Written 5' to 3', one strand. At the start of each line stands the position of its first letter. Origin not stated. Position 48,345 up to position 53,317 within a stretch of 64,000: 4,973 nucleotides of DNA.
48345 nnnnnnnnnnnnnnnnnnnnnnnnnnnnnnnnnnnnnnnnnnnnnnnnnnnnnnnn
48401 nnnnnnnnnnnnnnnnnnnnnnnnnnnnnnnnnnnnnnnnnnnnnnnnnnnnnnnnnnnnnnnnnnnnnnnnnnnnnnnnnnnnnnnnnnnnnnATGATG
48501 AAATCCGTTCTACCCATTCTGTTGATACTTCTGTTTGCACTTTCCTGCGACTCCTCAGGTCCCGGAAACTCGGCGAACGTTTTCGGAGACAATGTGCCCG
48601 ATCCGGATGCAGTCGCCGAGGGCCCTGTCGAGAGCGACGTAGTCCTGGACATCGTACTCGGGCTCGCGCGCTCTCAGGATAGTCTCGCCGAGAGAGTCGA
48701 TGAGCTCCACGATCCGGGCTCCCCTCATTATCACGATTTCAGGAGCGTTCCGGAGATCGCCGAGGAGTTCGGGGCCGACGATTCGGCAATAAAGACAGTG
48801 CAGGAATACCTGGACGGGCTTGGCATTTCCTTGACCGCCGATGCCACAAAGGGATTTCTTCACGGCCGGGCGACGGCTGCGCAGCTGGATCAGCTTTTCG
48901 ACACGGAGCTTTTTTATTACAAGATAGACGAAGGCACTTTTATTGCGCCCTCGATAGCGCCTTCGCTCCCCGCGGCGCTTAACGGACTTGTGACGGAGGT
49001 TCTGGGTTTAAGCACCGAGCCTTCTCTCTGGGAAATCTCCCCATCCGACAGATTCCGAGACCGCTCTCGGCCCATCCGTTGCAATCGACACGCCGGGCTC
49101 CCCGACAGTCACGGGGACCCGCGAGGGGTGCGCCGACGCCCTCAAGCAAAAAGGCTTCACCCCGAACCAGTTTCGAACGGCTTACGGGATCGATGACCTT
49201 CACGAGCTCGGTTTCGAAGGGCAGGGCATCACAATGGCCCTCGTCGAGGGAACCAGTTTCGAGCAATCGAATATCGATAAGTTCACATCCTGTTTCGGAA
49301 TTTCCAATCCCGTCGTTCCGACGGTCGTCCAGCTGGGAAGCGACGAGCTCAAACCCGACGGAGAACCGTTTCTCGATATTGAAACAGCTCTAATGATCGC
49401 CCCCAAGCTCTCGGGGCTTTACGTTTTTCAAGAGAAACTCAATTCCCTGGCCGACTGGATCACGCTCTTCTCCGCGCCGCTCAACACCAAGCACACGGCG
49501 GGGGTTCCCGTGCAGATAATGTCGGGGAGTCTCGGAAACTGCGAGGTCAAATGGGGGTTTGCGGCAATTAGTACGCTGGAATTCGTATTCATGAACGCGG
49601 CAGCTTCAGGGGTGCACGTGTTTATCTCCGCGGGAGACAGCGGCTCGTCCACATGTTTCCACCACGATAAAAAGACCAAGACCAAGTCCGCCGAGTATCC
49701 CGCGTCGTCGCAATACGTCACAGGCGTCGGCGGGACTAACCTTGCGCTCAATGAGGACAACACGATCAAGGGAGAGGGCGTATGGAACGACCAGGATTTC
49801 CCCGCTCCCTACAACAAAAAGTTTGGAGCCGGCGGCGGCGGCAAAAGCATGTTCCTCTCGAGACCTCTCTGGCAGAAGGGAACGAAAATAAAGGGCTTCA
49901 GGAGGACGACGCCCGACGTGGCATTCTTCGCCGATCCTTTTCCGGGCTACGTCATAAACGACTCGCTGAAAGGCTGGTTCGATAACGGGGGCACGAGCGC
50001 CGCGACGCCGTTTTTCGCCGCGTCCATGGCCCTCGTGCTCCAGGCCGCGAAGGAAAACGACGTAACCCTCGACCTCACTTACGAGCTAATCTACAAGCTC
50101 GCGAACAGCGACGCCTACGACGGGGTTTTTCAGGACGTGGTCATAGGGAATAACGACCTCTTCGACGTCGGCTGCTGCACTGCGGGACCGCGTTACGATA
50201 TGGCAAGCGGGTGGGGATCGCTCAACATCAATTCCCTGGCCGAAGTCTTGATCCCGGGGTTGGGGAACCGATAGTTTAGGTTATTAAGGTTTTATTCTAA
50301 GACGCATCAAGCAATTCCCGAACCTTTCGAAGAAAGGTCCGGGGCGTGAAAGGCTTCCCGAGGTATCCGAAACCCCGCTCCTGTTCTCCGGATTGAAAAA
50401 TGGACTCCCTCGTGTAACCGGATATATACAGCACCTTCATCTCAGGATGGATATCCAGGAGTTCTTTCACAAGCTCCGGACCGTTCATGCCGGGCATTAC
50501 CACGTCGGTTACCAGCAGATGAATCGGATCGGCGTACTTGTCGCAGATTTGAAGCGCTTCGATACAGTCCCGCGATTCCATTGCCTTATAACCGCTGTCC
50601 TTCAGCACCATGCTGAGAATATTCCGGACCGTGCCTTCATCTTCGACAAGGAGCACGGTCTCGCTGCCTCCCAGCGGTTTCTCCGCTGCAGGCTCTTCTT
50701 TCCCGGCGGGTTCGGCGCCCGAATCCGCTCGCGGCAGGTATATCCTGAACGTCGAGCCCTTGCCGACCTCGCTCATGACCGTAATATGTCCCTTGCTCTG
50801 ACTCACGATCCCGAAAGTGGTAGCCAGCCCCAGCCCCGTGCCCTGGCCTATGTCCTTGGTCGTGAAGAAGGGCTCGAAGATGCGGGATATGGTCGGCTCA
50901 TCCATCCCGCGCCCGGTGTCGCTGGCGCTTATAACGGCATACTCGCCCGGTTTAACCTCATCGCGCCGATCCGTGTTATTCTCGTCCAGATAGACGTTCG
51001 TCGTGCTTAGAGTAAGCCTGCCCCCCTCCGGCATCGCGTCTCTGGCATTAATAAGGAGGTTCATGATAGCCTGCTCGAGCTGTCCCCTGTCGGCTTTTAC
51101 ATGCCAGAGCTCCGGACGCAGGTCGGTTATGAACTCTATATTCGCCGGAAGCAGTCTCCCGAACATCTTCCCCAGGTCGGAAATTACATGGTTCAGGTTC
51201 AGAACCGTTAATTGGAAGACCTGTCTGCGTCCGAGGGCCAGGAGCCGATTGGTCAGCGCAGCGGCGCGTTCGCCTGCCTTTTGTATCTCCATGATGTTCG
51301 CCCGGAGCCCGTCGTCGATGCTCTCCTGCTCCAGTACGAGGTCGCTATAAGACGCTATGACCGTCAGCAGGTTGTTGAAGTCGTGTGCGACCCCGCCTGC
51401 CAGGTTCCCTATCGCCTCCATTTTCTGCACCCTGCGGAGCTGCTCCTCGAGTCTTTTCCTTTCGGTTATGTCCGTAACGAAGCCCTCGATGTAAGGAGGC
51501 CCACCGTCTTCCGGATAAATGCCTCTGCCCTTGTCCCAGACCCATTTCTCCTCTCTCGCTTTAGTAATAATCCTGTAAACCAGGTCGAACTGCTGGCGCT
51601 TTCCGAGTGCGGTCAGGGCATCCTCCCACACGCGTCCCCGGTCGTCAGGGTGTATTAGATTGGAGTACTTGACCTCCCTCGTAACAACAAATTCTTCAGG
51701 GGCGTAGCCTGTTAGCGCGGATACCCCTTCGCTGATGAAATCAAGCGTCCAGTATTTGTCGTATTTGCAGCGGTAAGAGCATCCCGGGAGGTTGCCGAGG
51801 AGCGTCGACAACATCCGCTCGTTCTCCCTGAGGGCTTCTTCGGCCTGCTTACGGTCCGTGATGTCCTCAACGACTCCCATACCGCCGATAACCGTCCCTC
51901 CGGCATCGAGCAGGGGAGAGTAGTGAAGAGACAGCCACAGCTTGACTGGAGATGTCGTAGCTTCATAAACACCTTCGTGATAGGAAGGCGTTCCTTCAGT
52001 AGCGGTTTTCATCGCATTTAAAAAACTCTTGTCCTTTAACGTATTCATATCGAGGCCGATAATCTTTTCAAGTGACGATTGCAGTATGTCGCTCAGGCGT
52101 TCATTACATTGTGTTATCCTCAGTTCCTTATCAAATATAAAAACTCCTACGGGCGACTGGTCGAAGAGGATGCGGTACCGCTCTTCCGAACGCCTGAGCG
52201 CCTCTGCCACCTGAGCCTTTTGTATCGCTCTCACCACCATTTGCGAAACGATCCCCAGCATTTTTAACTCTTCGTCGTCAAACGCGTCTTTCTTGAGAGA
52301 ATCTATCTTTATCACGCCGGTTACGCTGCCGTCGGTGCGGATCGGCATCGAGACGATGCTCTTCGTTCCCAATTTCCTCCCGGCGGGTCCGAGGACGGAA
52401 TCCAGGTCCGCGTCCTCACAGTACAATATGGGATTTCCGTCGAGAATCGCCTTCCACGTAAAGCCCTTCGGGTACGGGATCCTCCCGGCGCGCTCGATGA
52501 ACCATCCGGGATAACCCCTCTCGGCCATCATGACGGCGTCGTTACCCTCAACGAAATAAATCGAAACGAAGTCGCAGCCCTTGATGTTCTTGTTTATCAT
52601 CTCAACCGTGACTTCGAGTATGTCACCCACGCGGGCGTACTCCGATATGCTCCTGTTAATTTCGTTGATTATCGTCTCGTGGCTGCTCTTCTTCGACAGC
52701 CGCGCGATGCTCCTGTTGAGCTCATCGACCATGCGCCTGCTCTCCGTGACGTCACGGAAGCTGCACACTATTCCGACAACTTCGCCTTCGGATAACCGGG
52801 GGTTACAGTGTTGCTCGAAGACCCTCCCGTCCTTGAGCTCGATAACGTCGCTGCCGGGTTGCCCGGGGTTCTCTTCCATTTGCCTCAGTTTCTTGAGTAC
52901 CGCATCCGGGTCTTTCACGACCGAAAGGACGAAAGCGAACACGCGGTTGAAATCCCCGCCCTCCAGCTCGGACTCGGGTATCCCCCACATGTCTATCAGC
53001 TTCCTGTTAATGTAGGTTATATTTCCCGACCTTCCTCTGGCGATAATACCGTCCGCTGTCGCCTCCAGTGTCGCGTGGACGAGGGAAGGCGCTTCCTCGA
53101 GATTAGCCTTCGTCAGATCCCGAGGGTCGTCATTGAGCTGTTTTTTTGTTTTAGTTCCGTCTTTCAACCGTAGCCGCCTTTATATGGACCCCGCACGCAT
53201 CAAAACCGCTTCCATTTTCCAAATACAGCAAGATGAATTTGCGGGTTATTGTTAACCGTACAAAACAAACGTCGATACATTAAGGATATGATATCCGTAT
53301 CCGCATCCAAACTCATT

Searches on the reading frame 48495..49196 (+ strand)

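Call 71: search_protein_families(library=pfam, proteins=[window:48495-49196:+], max_evalue=0.0001)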
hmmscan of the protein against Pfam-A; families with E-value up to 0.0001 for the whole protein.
window:48495-49196:+ (233 aa): 1 family
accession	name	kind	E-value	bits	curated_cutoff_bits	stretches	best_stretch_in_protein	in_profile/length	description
PF09286.16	Pro-kuma_activ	-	3.6e-22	79.6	23.5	1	39-173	3-141/143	Pro-kumamolisin, activation domain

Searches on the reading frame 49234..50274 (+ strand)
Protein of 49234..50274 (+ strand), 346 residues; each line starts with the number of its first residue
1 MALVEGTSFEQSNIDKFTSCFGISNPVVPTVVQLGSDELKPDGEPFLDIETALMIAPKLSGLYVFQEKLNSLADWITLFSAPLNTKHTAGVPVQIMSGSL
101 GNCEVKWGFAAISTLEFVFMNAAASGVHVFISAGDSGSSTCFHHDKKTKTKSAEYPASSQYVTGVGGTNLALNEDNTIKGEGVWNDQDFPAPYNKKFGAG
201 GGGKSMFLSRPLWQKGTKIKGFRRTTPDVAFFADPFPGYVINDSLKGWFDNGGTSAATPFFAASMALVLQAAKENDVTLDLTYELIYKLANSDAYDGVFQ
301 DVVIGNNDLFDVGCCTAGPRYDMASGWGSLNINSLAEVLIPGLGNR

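Call 71: search_protein_families(library=pfam, proteins=[window:49234-50274:+], max_evalue=0.0001)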
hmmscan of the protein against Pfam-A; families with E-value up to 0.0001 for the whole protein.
window:49234-50274:+ (346 aa): 1 family
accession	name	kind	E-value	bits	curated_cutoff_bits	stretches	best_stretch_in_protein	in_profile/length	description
PF00082.27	Peptidase_S8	-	9e-09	35.5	21.8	1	92-274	110-259/288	Subtilase family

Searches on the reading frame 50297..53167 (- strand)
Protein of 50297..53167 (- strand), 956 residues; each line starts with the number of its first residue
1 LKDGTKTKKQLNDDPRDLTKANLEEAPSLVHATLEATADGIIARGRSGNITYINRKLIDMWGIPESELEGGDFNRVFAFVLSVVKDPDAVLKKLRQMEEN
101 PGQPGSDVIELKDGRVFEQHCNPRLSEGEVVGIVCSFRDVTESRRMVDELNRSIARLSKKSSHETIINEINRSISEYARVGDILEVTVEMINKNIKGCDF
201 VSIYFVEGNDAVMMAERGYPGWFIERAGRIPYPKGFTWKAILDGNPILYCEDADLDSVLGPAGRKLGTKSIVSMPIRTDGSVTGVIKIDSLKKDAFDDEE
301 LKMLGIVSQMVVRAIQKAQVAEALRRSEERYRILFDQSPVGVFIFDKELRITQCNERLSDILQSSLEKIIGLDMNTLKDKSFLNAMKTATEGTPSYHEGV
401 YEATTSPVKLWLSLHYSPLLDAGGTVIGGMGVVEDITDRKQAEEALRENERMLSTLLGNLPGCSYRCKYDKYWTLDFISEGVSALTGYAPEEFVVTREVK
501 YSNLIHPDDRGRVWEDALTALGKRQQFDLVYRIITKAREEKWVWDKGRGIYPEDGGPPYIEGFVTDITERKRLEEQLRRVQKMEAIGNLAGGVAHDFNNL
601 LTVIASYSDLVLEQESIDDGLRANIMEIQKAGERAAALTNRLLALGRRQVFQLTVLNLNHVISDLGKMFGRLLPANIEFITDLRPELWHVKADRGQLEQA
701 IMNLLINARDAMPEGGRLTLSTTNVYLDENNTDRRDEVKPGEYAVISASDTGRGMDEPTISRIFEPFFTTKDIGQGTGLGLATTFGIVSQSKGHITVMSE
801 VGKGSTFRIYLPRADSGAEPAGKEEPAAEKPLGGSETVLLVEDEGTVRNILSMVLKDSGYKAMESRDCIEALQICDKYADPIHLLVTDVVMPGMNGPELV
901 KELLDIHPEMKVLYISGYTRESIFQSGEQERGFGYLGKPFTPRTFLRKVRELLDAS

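Call 71: search_protein_families(library=pfam, proteins=[window:50297-53167:-], max_evalue=0.0001)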
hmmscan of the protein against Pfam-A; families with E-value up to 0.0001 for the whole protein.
window:50297-53167:- (956 aa): 11 families
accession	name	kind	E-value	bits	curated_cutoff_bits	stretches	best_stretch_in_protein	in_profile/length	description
PF08448.16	PAS_4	-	2.2e-21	76.6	23.1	2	335-441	1-110/110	PAS fold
PF02518.31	HATPase_c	-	8.5e-20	71.7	26.4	1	693-814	2-110/111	Histidine kinase-, DNA gyrase B-, and HSP90-like ATPase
PF08447.18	PAS_3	-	2.3e-19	69.9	25.6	1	477-564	3-89/89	PAS fold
PF13426.13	PAS_9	-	3.6e-19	69.4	27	2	339-438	1-103/103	PAS domain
PF00072.30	Response_reg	-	1e-17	64.8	30.2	1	838-949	1-110/111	Response regulator receiver domain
PF00989.32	PAS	-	3.4e-17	62.9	22.6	2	30-140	3-113/113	PAS fold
PF13188.13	PAS_8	-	2e-14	53.3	21.8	1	329-376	1-49/65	PAS domain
PF13185.12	GAF_2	-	1.9e-11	44.8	28.6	1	181-316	5-136/136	GAF domain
PF01590.32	GAF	-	8.8e-10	39.7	22.4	1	182-315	4-133/133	GAF domain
PF12860.13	PAS_7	-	2.4e-09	37.8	27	0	36-145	3-112/115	PAS fold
PF00512.31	HisKA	-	9.7e-07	29.2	26.9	1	587-649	3-64/66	His Kinase A (phospho-acceptor) domain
